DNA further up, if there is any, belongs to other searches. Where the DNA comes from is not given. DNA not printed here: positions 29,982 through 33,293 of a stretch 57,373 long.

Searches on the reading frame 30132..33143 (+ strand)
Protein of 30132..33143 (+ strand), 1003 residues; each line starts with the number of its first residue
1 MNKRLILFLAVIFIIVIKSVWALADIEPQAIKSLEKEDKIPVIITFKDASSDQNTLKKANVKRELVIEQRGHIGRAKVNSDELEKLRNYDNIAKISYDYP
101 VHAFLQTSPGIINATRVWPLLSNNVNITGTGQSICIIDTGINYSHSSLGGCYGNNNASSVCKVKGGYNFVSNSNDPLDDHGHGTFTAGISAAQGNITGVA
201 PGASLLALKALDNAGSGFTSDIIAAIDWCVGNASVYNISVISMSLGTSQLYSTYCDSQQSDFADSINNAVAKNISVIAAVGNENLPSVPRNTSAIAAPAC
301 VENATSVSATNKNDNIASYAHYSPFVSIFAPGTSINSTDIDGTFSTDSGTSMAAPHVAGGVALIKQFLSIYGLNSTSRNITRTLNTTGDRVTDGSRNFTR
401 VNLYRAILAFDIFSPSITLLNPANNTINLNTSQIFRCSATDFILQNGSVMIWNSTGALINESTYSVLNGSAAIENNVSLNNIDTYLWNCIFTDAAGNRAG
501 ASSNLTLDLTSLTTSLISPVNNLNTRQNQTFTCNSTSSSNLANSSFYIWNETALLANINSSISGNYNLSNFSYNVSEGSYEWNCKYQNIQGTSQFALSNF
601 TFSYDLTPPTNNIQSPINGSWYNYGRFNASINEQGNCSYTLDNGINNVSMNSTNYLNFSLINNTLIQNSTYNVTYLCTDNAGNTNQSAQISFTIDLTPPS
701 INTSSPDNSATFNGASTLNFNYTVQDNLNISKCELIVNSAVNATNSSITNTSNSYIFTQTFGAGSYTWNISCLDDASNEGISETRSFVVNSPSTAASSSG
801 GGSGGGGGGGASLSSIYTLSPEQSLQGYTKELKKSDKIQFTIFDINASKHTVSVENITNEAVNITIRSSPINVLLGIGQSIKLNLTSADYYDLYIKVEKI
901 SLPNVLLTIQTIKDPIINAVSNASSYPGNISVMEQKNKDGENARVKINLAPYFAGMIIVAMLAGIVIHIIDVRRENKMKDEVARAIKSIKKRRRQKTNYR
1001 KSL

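Call 16: search_protein_families(library=pfam, proteins=[window:30132-33143:+], max_evalue=0.001)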
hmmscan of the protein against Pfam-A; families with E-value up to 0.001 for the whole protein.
window:30132-33143:+ (1003 aa): 4 families
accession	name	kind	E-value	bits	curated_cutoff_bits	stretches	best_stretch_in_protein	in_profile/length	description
PF00082.27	Peptidase_S8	-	2.5e-43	148.9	21.8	1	129-388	1-273/288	Subtilase family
PF19077.6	Big_13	-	1.4e-05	26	27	0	643-695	49-101/102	Bacterial Ig-like domain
PF17957.7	Big_7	-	0.00038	21.5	24.1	1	699-767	1-67/70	Bacterial Ig domain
PF15418.12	DUF4625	-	0.00086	20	27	0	694-761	9-82/131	Domain of unknown function (DUF4625)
